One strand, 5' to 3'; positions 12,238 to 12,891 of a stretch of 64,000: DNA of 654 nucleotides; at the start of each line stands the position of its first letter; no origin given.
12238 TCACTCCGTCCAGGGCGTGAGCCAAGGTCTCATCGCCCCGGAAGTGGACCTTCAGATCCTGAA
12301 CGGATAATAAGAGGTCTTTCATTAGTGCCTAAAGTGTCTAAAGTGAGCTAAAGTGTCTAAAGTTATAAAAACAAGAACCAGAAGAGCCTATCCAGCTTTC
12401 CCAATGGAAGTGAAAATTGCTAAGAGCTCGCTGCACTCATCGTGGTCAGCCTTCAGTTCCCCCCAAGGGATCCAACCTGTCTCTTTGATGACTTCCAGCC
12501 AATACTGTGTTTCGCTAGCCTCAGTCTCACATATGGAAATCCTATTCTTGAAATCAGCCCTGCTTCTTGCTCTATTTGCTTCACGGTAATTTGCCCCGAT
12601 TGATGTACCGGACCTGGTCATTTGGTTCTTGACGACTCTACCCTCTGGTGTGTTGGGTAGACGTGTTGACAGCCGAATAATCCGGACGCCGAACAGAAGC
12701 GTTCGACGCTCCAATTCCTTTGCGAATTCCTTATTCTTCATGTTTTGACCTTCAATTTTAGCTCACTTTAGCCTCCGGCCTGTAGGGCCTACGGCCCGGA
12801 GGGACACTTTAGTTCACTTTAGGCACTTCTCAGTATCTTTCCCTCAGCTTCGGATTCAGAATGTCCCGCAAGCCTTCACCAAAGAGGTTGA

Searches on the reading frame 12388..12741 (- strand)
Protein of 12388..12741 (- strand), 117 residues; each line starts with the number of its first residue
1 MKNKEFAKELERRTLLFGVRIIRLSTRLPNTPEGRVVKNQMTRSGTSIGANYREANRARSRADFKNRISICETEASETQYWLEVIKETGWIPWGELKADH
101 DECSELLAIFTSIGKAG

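Call 49: search_protein_families(library=ncbifam, proteins=[window:12388-12741:-])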
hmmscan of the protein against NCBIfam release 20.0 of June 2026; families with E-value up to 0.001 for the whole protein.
window:12388-12741:- (117 aa): 2 families
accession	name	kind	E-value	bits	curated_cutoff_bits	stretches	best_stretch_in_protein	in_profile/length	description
TIGR02436.1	TIGR02436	subfamily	1.4e-23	83.2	24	1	12-114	3-105/109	four helix bundle protein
NF008912.0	PRK12275.1-6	subfamily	0.00024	21.1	124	1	37-113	31-107/117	hypothetical protein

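Call 50: search_protein_families(library=pfam, proteins=[window:12388-12741:-])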
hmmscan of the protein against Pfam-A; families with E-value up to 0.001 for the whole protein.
window:12388-12741:- (117 aa): 1 family
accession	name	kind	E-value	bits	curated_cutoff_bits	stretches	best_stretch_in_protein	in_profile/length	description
PF05635.17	23S_rRNA_IVP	-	1.3e-18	67.6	33.8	1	16-109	11-103/106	23S rRNA-intervening sequence protein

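Call 66: find_homologous_proteins(query=window:12391-12741:-, max_evalue=1e-10)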
Query window:12391-12741:- (117 aa): 7957 proteins with E <= 1e-10 among 8000 candidates; the best 120 are listed.
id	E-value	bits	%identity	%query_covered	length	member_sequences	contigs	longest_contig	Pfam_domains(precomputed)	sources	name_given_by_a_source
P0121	2.4e-70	251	98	100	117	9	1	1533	PF05635.18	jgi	jgi:four helix bundle protein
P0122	6.8e-68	243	96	100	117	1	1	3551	PF05635.18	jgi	jgi:four helix bundle protein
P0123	6.9e-66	237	93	100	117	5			PF05635.18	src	-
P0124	8.0e-65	233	91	100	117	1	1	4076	PF05635.18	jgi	jgi:four helix bundle protein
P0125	2.8e-63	228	89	100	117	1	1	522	PF05635.18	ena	-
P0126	5.8e-62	224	90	99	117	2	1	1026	PF05635.18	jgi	jgi:four helix bundle protein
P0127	8.0e-62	224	87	100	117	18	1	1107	PF05635.18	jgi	jgi:four helix bundle protein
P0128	1.4e-61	223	90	99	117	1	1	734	PF05635.18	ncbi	-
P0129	2.1e-61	222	89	99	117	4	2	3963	PF05635.18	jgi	jgi:four helix bundle protein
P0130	2.1e-61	222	90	99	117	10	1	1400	PF05635.18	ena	-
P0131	3.9e-61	222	86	100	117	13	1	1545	PF05635.18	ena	-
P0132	7.3e-61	221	86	100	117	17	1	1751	PF05635.18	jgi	jgi:four helix bundle protein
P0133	8.2e-61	221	87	100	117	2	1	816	PF05635.18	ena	-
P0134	2.8e-60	219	86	100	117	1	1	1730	PF05635.18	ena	-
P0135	3.0e-60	219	86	100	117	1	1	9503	PF05635.18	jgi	jgi:four helix bundle protein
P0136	4.6e-60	218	86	99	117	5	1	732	PF05635.18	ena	-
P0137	4.8e-60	218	86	99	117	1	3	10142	PF05635.18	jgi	jgi:four helix bundle protein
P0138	6.8e-60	218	85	99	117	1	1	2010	PF05635.18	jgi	jgi:four helix bundle protein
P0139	1.7e-59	216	87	99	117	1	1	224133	PF05635.18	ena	-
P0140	3.2e-59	215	88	99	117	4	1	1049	PF05635.18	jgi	jgi:four helix bundle protein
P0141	3.9e-59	215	83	99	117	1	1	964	PF05635.18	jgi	jgi:four helix bundle protein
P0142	4.7e-59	215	86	99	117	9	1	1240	PF05635.18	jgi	jgi:four helix bundle protein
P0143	5.1e-59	215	86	99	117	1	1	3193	PF05635.18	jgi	jgi:four helix bundle protein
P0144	5.0e-58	212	84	100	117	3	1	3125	PF05635.18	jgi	jgi:four helix bundle protein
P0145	6.0e-58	211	86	99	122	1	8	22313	PF05635.18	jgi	jgi:four helix bundle protein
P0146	1.2e-57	210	82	99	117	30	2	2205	PF05635.18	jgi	jgi:four helix bundle protein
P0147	1.5e-57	210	81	99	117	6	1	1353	PF05635.18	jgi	-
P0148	2.5e-57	209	84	99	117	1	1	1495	PF05635.18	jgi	jgi:four helix bundle protein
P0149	1.3e-56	207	83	98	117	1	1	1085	PF05635.18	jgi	jgi:four helix bundle protein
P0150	4.7e-56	205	79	99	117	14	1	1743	PF05635.18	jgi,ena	-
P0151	2.1e-55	203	78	98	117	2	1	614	PF05635.18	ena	-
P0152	3.6e-55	202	78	98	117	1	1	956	PF05635.18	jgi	-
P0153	6.0e-55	202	83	99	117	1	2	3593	PF05635.18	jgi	jgi:four helix bundle protein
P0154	6.4e-55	202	78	99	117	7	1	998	PF05635.18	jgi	jgi:four helix bundle protein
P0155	8.0e-55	201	80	99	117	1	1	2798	PF05635.18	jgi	jgi:four helix bundle protein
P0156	1.3e-54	201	79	98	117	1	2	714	PF05635.18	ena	-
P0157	1.6e-54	200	77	98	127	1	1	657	PF05635.18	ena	-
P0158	1.6e-54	200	77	98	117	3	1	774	PF05635.18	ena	-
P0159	1.8e-54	200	78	98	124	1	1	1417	PF05635.18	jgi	jgi:four helix bundle protein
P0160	1.9e-54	200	79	97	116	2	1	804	PF05635.18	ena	-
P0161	2.1e-54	200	76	98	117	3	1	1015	PF05635.18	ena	-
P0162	2.2e-54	200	77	98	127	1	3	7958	PF05635.18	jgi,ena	-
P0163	2.5e-54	200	77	98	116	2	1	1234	PF05635.18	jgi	-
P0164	2.7e-54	200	77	99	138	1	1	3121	PF05635.18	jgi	jgi:four helix bundle protein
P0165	3.8e-54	199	77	98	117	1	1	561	PF05635.18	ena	-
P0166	4.2e-54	199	78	100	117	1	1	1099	PF05635.18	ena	-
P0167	4.6e-54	199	79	98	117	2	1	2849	PF05635.18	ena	-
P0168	7.4e-54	198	75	99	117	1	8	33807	PF05635.18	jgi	-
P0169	8.0e-54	198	78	98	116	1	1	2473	PF05635.18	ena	-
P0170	9.9e-54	198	77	99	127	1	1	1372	PF05635.18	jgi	-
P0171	1.0e-53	198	77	97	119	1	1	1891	PF05635.18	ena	-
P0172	1.1e-53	198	76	98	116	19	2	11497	PF05635.18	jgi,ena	-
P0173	1.1e-53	198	76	98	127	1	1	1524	PF05635.18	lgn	-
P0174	1.1e-53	198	77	98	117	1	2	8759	PF05635.18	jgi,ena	-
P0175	1.3e-53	197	73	100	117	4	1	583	PF05635.18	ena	-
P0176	1.3e-53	197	77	98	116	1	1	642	PF05635.18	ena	-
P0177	1.5e-53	197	76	98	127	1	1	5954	PF05635.18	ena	-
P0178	1.6e-53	197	76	98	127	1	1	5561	PF05635.18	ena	-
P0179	1.6e-53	197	75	98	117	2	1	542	PF05635.18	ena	-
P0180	2.0e-53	197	76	98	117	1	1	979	PF05635.18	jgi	jgi:four helix bundle protein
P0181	2.3e-53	197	77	98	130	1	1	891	PF05635.18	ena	-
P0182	2.4e-53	197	75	97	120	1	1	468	PF05635.18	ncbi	-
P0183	2.7e-53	196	77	99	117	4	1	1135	PF05635.18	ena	-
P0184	2.8e-53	196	78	96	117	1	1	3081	PF05635.18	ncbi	ncbi:MAG: four helix bundle protein, partial [Pseudomonadota bacterium]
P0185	3.1e-53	196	76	98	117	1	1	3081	PF05635.18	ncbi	ncbi:MAG: four helix bundle protein [Pseudomonadota bacterium]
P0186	3.2e-53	196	75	98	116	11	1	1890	PF05635.18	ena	-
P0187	3.2e-53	196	77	98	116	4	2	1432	PF05635.18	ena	-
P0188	3.7e-53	196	75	98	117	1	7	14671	PF05635.18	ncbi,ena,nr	ncbi:MAG: four helix bundle protein [Deltaproteobacteria bacterium]|nr:four helix bundle protein [De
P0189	3.9e-53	196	72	99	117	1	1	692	PF05635.18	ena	-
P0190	3.9e-53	196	75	97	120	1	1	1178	PF05635.18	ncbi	-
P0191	4.2e-53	196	77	98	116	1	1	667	PF05635.18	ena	-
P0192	4.3e-53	196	77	98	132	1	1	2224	PF05635.18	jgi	jgi:four helix bundle protein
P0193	4.4e-53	196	79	98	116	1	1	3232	PF05635.18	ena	-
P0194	5.1e-53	195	76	98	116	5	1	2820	PF05635.18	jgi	jgi:four helix bundle protein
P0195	5.3e-53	195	77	98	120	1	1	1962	PF05635.18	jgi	jgi:four helix bundle protein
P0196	6.5e-53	195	75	98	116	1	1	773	PF05635.18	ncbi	-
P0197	6.8e-53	195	77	98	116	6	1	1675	PF05635.18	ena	-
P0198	7.5e-53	195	75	98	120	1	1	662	PF05635.18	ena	-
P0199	9.0e-53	195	77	98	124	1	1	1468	PF05635.18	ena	-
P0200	9.8e-53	195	76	99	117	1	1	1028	PF05635.18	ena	-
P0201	1.0e-52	194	76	98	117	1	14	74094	PF05635.18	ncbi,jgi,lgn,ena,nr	ncbi:MAG: four helix bundle protein [Desulfobacterales bacterium]|nr:four helix bundle protein [Desu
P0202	1.0e-52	194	74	98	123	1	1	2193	PF05635.18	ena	-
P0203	1.1e-52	194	75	99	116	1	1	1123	PF05635.18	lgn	-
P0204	1.1e-52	194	76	99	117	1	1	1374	PF05635.18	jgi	-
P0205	1.1e-52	194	76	98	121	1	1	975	PF05635.18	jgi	-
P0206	1.2e-52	194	76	99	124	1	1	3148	PF05635.18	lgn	-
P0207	1.2e-52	194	77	98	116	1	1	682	PF05635.18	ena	-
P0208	1.2e-52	194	74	98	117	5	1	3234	PF05635.18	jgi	jgi:four helix bundle protein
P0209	1.2e-52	194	77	98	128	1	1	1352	PF05635.18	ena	-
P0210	1.3e-52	194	75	99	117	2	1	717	PF05635.18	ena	-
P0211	1.3e-52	194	76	98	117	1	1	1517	PF05635.18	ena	-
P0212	1.3e-52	194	77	97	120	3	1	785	PF05635.18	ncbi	-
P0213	1.4e-52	194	75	97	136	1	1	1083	PF05635.18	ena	-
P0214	1.4e-52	194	76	98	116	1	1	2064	PF05635.18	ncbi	-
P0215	1.5e-52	194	74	98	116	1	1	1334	PF05635.18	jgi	jgi:four helix bundle protein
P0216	1.5e-52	194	75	98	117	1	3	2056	PF05635.18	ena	-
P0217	1.6e-52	194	76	98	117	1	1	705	PF05635.18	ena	-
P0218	1.6e-52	194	76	97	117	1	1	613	PF05635.18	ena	-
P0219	1.7e-52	194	75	99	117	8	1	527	PF05635.18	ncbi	-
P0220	1.7e-52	194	78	97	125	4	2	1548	PF05635.18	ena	-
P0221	1.8e-52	194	75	98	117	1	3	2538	PF05635.18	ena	-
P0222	1.8e-52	194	76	98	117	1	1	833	PF05635.18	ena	-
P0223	1.8e-52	194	76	98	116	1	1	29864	PF05635.18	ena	-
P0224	1.8e-52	194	76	98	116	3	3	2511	PF05635.18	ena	-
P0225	1.8e-52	194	76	97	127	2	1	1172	PF05635.18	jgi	jgi:four helix bundle protein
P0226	1.8e-52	194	76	98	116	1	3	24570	PF05635.18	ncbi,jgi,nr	ncbi:MAG: four helix bundle protein [Deltaproteobacteria bacterium]|nr:four helix bundle protein [De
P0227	1.9e-52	194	77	97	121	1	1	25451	PF05635.18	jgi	jgi:four helix bundle protein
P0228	2.1e-52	193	74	98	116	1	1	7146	PF05635.18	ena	-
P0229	2.2e-52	193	76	98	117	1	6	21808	PF05635.18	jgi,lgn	jgi:four helix bundle protein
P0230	2.2e-52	193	73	98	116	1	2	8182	PF05635.18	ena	-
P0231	2.2e-52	193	75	98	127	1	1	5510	PF05635.18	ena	-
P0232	2.2e-52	193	75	98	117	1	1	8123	PF05635.18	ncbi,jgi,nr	ncbi:MAG: four helix bundle protein [Deltaproteobacteria bacterium]|nr:four helix bundle protein [De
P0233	2.3e-52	193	80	97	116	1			PF05635.18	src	-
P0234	2.3e-52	193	75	98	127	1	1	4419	PF05635.18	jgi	-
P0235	2.4e-52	193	72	100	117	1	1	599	PF05635.18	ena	-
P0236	2.4e-52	193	75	98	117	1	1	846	PF05635.18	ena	-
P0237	2.4e-52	193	74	98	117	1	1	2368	PF05635.18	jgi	jgi:four helix bundle protein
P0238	2.6e-52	193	75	98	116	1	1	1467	PF05635.18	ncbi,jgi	-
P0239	2.6e-52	193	75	99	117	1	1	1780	PF05635.18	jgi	jgi:four helix bundle protein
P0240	2.6e-52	193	76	98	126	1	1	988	PF05635.18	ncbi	-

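Call 67: find_encoding_contigs(protein=P0139, flank=500, max_places=3)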
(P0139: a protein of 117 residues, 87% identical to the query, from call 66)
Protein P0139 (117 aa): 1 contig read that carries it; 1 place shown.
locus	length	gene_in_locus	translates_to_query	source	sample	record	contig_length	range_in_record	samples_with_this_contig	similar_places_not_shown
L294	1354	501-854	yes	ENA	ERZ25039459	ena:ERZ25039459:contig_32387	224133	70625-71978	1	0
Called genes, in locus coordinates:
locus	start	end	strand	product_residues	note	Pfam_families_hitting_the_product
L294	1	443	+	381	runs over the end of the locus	PF12911:OppC_N, PF00528:BPD_transp_1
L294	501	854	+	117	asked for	PF05635:23S_rRNA_IVP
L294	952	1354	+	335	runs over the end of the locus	PF00005:ABC_tran, PF08352:oligo_HPY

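Call 68: find_encoding_contigs(protein=P0201, flank=500, max_places=6)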
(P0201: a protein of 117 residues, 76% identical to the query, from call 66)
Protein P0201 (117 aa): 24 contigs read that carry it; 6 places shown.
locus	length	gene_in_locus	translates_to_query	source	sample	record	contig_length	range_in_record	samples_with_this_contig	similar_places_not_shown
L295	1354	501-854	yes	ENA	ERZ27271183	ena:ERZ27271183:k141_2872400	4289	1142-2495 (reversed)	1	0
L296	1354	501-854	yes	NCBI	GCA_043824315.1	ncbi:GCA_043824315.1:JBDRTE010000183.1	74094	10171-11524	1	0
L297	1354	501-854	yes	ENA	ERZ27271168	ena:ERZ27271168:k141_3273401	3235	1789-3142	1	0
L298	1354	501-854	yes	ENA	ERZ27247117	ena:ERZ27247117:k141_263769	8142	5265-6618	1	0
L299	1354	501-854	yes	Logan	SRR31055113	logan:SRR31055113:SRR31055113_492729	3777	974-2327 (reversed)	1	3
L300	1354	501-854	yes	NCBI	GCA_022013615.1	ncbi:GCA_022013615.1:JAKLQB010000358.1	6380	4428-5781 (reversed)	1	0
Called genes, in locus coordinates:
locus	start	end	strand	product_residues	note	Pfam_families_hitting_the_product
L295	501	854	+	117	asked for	PF05635:23S_rRNA_IVP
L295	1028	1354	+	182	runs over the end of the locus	PF12844:HTH_19 (weak), PF13560:HTH_31 (weak), PF01381:HTH_3, PF07883:Cupin_2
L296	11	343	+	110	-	-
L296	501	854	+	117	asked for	PF05635:23S_rRNA_IVP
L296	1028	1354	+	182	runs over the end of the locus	PF12844:HTH_19 (weak), PF13560:HTH_31, PF01381:HTH_3, PF07883:Cupin_2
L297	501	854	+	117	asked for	PF05635:23S_rRNA_IVP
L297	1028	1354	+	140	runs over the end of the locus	?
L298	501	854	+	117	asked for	PF05635:23S_rRNA_IVP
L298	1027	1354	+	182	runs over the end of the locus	PF12844:HTH_19 (weak), PF13560:HTH_31, PF01381:HTH_3, PF07883:Cupin_2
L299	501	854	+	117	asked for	PF05635:23S_rRNA_IVP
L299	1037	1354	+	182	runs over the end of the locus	PF12844:HTH_19 (weak), PF13560:HTH_31 (weak), PF01381:HTH_3, PF07883:Cupin_2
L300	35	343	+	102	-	-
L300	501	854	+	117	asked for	PF05635:23S_rRNA_IVP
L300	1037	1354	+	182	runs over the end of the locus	PF12844:HTH_19 (weak), PF13560:HTH_31, PF01381:HTH_3, PF07883:Cupin_2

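Call 69: find_encoding_contigs(protein=P0168, flank=500, max_places=5)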
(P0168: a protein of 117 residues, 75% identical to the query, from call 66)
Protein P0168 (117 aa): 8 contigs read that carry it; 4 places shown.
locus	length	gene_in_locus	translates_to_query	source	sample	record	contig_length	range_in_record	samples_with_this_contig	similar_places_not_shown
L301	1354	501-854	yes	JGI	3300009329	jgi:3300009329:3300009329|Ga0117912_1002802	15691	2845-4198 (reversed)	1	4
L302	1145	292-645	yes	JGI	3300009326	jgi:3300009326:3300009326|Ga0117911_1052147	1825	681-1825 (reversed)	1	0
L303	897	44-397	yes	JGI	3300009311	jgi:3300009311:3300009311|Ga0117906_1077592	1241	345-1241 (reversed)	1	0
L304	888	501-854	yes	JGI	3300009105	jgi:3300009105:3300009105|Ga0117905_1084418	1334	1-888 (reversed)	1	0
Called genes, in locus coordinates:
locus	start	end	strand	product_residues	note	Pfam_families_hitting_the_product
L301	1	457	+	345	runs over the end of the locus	PF13183:Fer4_8 (faint), PF13187:Fer4_9 (faint), PF12838:Fer4_7 (faint), PF13534:Fer4_17 (faint), PF12797:Fer4_2 (faint), PF17179:Fer4_22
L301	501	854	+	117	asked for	PF05635:23S_rRNA_IVP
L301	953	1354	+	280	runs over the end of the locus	PF00970:FAD_binding_6, PF00175:NAD_binding_1, PF10418:DHODB_Fe-S_bind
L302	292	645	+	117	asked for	PF05635:23S_rRNA_IVP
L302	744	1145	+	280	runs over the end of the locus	PF00970:FAD_binding_6, PF00175:NAD_binding_1, PF10418:DHODB_Fe-S_bind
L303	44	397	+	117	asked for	PF05635:23S_rRNA_IVP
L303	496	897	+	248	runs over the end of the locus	?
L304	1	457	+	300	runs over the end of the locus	?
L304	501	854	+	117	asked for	PF05635:23S_rRNA_IVP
